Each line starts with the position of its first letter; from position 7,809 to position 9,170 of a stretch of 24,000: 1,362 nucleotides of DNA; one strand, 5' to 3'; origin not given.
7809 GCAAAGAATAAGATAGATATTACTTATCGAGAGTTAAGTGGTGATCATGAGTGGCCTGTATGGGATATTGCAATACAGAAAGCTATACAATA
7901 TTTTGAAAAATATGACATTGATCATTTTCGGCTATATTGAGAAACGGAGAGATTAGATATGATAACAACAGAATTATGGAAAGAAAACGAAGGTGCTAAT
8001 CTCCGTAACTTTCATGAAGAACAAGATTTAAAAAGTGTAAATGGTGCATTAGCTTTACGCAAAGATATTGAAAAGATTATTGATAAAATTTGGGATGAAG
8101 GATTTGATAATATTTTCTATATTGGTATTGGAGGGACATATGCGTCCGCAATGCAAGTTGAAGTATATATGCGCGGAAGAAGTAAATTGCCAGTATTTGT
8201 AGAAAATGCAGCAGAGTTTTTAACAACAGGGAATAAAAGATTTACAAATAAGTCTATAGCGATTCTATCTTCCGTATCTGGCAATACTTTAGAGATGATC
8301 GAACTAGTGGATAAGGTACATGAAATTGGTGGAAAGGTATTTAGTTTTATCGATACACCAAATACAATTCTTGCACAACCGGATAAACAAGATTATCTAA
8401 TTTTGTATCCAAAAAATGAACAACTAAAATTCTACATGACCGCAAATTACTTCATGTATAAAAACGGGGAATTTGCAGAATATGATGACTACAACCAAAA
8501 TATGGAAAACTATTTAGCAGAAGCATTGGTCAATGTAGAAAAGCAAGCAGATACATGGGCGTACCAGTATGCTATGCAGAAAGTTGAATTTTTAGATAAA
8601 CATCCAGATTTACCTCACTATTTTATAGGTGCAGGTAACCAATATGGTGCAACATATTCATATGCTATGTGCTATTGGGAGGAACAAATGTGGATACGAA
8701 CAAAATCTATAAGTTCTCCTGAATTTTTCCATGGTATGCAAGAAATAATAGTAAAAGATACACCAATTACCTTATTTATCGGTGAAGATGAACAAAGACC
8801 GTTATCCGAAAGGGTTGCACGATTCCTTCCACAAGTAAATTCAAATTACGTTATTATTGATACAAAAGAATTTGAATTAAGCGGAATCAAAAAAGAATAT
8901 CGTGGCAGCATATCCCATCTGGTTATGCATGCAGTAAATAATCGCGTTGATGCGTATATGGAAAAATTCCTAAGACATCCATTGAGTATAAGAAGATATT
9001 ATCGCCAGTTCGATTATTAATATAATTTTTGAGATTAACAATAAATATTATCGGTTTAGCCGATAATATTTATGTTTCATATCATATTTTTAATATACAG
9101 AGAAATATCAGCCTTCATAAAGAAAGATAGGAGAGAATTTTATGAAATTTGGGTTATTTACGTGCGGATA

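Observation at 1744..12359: Expanded frl-type Amadori (fructosamine) island with four extra enzymes and two regulators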

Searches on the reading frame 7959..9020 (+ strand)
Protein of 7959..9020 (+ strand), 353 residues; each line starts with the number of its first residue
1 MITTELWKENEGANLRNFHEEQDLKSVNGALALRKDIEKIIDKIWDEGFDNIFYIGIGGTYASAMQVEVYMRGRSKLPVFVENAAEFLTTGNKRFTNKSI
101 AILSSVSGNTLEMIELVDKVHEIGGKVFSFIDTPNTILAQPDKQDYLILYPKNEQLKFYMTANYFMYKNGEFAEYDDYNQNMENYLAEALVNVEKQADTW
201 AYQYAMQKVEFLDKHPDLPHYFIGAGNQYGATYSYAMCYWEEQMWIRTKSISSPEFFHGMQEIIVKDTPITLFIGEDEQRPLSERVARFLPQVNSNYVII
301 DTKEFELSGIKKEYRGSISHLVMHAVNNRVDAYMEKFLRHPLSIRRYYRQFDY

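Call 3: search_protein_families(library=pfam, proteins=[window:7959-9020:+])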
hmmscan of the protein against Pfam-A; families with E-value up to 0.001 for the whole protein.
window:7959-9020:+ (353 aa): 1 family
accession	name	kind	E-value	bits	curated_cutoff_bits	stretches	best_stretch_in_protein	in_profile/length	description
PF01380.27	SIS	-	2e-11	44.3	25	1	51-151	7-107/131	SIS domain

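Call 4: search_protein_families(library=ncbifam, proteins=[window:7959-9020:+])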
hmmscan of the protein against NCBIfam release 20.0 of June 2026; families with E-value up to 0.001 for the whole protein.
window:7959-9020:+ (353 aa): 5 families
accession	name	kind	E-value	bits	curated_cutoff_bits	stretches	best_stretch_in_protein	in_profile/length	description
NF008481.0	PRK11382.1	equivalog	1.2e-12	47.7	430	1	37-348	32-334/340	fructoselysine 6-phosphate deglycase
TIGR02128.1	G6PI_arch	equivalog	1.3e-06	27.6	213.9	1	35-128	9-97/308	bifunctional phosphoglucose/phosphomannose isomerase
TIGR01135.1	glmS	equivalog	3.9e-06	25.6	418.05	1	47-141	289-382/607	glutamine--fructose-6-phosphate transaminase (isomerizing)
NF001484.0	PRK00331.1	subfamily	7.1e-06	24.7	381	1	47-141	284-377/601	isomerizing glutamine--fructose-6-phosphate transaminase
NF006422.0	PRK08674.1-1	subfamily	3.1e-05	23.6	317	1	48-127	25-94/302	bifunctional phosphoglucose/phosphomannose isomerase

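Call 7: find_homologous_proteins(query=window:7959-9020:+)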
Query window:7959-9020:+ (353 aa): 1908 proteins with E <= 0.001 among 3170 candidates; the best 120 are listed.
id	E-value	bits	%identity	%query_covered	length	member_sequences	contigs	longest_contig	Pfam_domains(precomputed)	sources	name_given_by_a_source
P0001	1.4e-223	759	93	100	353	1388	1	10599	PF01380.28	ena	-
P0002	1.1e-202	691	73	69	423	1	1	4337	PF01380.28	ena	-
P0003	6.6e-193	659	79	100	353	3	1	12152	PF01380.28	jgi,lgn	jgi:fructoselysine-6-phosphate deglycase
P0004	9.9e-191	651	80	98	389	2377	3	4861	PF01380.28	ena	-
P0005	2.1e-188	644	78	98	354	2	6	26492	PF01380.28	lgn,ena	-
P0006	4.4e-188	643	79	98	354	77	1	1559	PF01380.28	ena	-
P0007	1.8e-187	641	78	100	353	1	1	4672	PF01380.28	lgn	-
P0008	2.9e-187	640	78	98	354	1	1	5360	PF01380.28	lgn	-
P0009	6.2e-187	639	78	100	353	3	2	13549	PF01380.28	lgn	-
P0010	6.8e-187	639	78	98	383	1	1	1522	PF01380.28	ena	-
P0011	6.8e-187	639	78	98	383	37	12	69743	PF01380.28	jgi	-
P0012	2.3e-186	637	78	98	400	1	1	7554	PF01380.28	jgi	jgi:fructoselysine-6-phosphate deglycase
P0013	2.3e-186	637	77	100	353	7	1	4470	PF01380.28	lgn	-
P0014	7.9e-186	635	77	100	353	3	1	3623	PF01380.28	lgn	-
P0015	9.8e-186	635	77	100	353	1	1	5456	PF01380.28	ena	-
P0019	3.0e-185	633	76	100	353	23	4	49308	PF01380.28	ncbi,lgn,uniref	ncbi:SIS domain-containing protein [Ruthenibacterium sp. CLA-JM-H11]|uniref:SIS domain-containing pr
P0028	2.0e-183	627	76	98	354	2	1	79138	PF01380.28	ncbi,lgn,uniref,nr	ncbi:SIS domain-containing protein [Butyrivibrio sp. MB2005]|uniref:SIS domain-containing protein n=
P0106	3.6e-175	600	74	100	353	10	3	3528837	PF01380.28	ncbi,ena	-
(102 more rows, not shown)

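Call 8: search_solved_structures(query=window:7959-9020:+, max_evalue=0.01)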
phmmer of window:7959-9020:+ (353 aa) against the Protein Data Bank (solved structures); distinct sequences matched with E-value up to 0.01: 9.
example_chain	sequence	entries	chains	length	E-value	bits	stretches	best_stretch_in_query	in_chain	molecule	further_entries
2a3n_A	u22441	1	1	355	1.7e-56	195.2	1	9-353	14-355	putative glucosamine-fructose-6-phosphate aminotransferase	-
8glr_A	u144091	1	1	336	7.8e-55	189.7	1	17-353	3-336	SIS domain-containing protein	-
3eua_A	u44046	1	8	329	9.4e-29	104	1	33-353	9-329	PUTATIVE FRUCTOSE-AMINOACID-6-PHOSPHATE DEGLYCASE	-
9ou6_A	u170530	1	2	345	2.6e-24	89.4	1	30-353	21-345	SIS domain protein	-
9otj_A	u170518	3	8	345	3.5e-24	89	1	30-353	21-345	SIS domain protein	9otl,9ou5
9otu_A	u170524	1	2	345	2.3e-23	86.2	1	30-353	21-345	SIS domain protein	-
3fkj_A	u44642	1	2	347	1.4e-22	83.7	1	18-353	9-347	Putative phosphosugar isomerases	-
9otr_A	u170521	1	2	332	4.4e-21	78.8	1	30-323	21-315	SIS domain protein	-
1j5x_A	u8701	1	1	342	0.00093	21.8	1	23-280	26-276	GLUCOSAMINE-6-PHOSPHATE DEAMINASE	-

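Call 9: find_encoding_contigs(protein=P0106, flank=10000, max_places=3)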
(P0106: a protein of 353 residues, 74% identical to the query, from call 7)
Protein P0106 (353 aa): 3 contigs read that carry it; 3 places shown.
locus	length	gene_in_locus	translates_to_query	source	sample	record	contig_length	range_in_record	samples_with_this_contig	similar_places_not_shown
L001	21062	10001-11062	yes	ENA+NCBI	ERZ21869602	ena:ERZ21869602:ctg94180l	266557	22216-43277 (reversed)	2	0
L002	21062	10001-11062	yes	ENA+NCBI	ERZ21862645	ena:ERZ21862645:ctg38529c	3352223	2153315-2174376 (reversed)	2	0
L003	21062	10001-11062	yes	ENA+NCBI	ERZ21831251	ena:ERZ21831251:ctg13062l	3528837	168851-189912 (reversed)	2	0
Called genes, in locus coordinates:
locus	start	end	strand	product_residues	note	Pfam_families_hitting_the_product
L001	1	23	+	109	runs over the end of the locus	-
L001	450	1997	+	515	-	PF07969:Amidohydro_3, PF01979:Amidohydro_1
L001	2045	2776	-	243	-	PF00392:GntR, PF07702:UTRA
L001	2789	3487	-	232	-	PF00392:GntR, PF07702:UTRA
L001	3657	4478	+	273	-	PF00294:PfkB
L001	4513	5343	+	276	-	PF01261:AP_endonuc_2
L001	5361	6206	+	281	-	PF04909:Amidohydro_2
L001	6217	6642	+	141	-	PF01894:YjbQ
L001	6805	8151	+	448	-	PF00324:AA_permease, PF13520:AA_permease_2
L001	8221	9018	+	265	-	PF00294:PfkB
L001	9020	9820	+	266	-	PF00756:Esterase, PF02230:Abhydrolase_2 (faint), PF00326:Peptidase_S9 (faint)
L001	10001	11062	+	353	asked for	PF01380:SIS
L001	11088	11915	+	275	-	PF03437:BtpA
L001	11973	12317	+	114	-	-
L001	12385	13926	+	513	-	PF00370:FGGY_N, PF02782:FGGY_C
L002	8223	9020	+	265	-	PF00294:PfkB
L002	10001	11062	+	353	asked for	PF01380:SIS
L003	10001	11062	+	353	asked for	PF01380:SIS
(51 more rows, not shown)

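Call 10: find_encoding_contigs(protein=P0028, flank=10000, max_places=2)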
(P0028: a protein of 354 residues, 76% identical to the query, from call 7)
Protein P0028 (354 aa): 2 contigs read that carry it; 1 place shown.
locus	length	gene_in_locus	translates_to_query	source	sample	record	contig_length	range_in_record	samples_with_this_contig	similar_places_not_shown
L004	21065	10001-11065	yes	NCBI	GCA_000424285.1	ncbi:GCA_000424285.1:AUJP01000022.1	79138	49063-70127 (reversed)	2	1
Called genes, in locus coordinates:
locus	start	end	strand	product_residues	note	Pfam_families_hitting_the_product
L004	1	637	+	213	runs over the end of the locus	PF00472:RF-1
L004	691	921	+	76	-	-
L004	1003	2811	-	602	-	PF01841:Transglut_core, PF13306:LRR_5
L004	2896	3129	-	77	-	-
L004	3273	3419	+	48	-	-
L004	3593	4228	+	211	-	PF02525:Flavodoxin_2 (weak), PF03358:FMN_red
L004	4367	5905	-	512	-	PF07969:Amidohydro_3, PF01979:Amidohydro_1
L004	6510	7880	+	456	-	PF13520:AA_permease_2, PF00324:AA_permease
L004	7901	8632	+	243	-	PF00392:GntR, PF07702:UTRA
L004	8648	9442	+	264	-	PF00294:PfkB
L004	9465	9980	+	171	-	PF07702:UTRA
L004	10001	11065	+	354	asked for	PF01380:SIS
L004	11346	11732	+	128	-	-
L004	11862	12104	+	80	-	PF04014:MazE_antitoxin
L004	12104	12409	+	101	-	PF02452:PemK_toxin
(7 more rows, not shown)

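Call 11: find_encoding_contigs(protein=P0019, flank=10000, max_places=2)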
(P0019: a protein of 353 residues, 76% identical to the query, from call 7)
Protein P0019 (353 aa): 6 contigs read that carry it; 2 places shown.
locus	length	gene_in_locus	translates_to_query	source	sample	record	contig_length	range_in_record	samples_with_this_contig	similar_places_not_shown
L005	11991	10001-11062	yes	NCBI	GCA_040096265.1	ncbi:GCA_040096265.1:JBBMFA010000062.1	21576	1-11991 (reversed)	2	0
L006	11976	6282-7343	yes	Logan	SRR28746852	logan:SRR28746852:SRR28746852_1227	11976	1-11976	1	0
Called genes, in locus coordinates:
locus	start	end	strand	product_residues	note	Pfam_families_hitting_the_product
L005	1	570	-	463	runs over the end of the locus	PF01554:MatE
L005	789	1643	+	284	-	PF01261:AP_endonuc_2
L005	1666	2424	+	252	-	PF13561:adh_short_C2, PF00106:adh_short, PF08659:KR (weak)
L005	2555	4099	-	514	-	PF03553:Na_H_antiporter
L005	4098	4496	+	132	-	-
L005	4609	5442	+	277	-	PF00294:PfkB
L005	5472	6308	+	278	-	PF01261:AP_endonuc_2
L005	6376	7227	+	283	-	PF04909:Amidohydro_2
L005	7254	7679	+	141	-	PF01894:YjbQ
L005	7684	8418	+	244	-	PF00392:GntR, PF07702:UTRA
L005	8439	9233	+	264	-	PF00294:PfkB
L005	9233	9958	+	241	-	PF00392:GntR, PF07702:UTRA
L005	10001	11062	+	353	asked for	PF01380:SIS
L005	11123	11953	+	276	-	PF03437:BtpA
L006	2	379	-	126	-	?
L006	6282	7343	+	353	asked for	PF01380:SIS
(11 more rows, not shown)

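Call 18: search_solved_structures(query=window:7959-9020:+, max_evalue=1e-20, show_alignments=3)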
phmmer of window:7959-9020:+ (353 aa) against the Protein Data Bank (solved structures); distinct sequences matched with E-value up to 1e-20: 8.
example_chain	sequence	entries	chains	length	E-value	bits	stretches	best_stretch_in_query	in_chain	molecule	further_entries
2a3n_A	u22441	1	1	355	1.7e-56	195.2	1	9-353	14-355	putative glucosamine-fructose-6-phosphate aminotransferase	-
8glr_A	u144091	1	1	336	7.8e-55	189.7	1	17-353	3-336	SIS domain-containing protein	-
3eua_A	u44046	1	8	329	9.4e-29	104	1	33-353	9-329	PUTATIVE FRUCTOSE-AMINOACID-6-PHOSPHATE DEGLYCASE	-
9ou6_A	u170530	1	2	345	2.6e-24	89.4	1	30-353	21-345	SIS domain protein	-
9otj_A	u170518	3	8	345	3.5e-24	89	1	30-353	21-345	SIS domain protein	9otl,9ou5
9otu_A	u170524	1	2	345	2.3e-23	86.2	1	30-353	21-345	SIS domain protein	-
3fkj_A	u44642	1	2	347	1.4e-22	83.7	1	18-353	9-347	Putative phosphosugar isomerases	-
9otr_A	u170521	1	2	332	4.4e-21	78.8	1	30-323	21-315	SIS domain protein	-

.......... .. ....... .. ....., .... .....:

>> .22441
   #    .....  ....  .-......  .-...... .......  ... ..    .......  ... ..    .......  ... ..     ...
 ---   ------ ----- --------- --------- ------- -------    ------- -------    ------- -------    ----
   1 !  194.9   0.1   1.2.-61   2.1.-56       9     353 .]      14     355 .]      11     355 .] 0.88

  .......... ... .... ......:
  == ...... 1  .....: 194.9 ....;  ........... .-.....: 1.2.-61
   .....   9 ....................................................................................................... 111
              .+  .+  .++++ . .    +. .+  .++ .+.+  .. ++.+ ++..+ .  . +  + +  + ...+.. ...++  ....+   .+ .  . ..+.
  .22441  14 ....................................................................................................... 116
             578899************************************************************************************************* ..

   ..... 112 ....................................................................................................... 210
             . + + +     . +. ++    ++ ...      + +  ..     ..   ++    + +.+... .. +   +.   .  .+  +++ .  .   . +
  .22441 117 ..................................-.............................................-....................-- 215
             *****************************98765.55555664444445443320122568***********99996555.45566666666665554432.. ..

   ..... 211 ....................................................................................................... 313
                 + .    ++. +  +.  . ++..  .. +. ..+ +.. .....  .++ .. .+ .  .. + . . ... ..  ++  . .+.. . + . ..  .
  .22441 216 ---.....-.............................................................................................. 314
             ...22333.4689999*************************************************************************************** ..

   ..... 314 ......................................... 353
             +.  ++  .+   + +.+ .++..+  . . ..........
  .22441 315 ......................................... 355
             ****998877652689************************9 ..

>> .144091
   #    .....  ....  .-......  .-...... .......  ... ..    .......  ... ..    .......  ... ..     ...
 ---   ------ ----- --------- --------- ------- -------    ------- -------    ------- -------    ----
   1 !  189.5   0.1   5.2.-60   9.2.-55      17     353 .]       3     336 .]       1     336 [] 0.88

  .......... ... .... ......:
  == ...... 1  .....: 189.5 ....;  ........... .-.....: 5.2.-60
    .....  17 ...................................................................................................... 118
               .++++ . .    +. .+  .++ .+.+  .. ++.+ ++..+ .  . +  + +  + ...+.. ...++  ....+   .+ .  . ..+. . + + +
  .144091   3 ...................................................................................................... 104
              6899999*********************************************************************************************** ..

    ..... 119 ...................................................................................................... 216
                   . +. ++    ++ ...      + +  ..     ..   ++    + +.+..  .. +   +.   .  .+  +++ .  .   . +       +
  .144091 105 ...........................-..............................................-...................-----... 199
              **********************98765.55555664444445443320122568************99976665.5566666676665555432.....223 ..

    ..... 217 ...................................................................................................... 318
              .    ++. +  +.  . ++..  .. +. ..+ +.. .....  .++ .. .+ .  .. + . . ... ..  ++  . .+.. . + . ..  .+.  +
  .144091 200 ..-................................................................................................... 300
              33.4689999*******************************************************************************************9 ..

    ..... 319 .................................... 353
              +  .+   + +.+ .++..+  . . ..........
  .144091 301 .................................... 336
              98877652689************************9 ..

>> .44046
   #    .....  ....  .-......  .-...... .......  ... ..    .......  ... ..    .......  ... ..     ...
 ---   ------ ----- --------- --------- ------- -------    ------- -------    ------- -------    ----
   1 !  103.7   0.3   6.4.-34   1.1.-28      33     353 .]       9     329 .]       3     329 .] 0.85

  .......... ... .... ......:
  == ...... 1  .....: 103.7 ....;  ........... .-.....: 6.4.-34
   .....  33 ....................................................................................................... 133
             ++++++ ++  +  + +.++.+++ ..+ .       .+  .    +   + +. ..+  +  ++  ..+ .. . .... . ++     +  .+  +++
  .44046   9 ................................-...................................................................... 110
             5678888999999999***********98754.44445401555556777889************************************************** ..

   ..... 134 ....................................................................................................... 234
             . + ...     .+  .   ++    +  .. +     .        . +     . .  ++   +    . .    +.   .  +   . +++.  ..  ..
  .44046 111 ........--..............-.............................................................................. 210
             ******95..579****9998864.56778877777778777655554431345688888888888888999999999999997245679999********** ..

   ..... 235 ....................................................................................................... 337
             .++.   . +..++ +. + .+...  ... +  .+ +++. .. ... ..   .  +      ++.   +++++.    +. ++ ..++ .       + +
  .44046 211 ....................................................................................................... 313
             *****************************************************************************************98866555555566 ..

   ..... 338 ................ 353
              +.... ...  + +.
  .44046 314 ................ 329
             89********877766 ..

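Call 20: find_related_loci(query=window:7959-9020:+, collection=genome_contigs, flank=10000)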
Query window:7959-9020:+ (353 aa) in genome_contigs; peptide patterns used: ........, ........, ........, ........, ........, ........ (x = any residue, [..] = any of these).
137 stretches matched a pattern; 131 encode a relative of the query (tblastn E <= 1e-3); the best 80 are kept; 80 distinct loci.
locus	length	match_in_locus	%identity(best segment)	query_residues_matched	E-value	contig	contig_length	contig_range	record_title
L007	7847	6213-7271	94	1-353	0e+0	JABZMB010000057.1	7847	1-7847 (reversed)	MAG: Solobacterium sp. isolate JCVI_44_bin.31 NODE_2633_length_7847_cov_22.732931, whole genome shotgun sequence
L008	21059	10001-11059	93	1-353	0e+0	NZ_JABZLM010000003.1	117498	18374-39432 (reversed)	MAG: Solobacterium sp. isolate JCVI_23_bin.4 NODE_29_length_117498_cov_14.100168, whole genome shotgun sequence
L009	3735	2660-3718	93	1-353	0e+0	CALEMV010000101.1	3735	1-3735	MAG TPA_asm: uncultured Solobacterium sp. isolate SRR1952597_bin.62_CONCOCT_v1.1_MAG genome assembly, contig: ERZ1033937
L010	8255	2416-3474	93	1-353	0e+0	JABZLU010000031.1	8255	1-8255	MAG: Solobacterium sp. isolate JCVI_43_bin.4 NODE_31_length_8255_cov_2.566275, whole genome shotgun sequence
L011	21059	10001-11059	93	1-353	0e+0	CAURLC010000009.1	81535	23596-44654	MAG TPA_asm: uncultured Solobacterium sp. isolate ERR9968727_bin.3_MetaWRAP_v1.3_MAG genome assembly, contig: ERZ2161562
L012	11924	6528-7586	92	1-353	0e+0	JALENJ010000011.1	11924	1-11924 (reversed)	MAG: Erysipelotrichaceae bacterium isolate SUG162 k141_10260188, whole genome shotgun sequence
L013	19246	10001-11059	92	1-353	0e+0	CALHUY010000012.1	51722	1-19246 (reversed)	MAG TPA_asm: uncultured Solobacterium sp. isolate ERR589382_bin.92_CONCOCT_v1.1_MAG genome assembly, contig: ERZ772781.7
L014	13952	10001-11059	91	1-353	0e+0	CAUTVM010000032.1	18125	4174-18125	MAG TPA_asm: uncultured Erysipelotrichaceae bacterium isolate ERR10228863_bin.115_MetaWRAP_v1.3_MAG genome assembly, con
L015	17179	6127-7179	79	3-353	0e+0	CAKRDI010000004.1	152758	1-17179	MAG: uncultured Mediterraneibacter sp. isolate REFINED_METABAT215_TOP10_CONTIGS_1500_ASSEMBLY_K77_MERGED__Hadza_PheChl_F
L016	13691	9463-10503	80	7-353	0e+0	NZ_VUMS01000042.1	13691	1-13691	Oliverpabstia intestinalis strain BSM-380-WT-5A seq42, whole genome shotgun sequence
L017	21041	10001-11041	80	7-353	0e+0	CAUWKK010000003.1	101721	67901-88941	MAG: uncultured Schaedlerella sp. isolate ERS723658__bin71 genome assembly, contig: ERS723658_NODE_22_length_101721_cov_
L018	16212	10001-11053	79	3-353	0e+0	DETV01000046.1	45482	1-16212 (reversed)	MAG TPA_asm: Eubacterium sp. UBA3279 UBA3279_contig_2309, whole genome shotgun sequence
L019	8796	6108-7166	77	1-353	0e+0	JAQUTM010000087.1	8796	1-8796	MAG: Oscillospiraceae bacterium isolate STD2_12 NODE_32266_length_8796_cov_2.793056_Sandtown_D2, whole genome shotgun se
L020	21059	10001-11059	76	1-353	0e+0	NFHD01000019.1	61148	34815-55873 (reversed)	Gemmiger sp. An87 An87_contig_19, whole genome shotgun sequence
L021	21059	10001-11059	78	1-353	0e+0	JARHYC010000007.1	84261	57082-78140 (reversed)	MAG: Faecalibacterium sp. isolate cluster1_bin.12 k127_473209, whole genome shotgun sequence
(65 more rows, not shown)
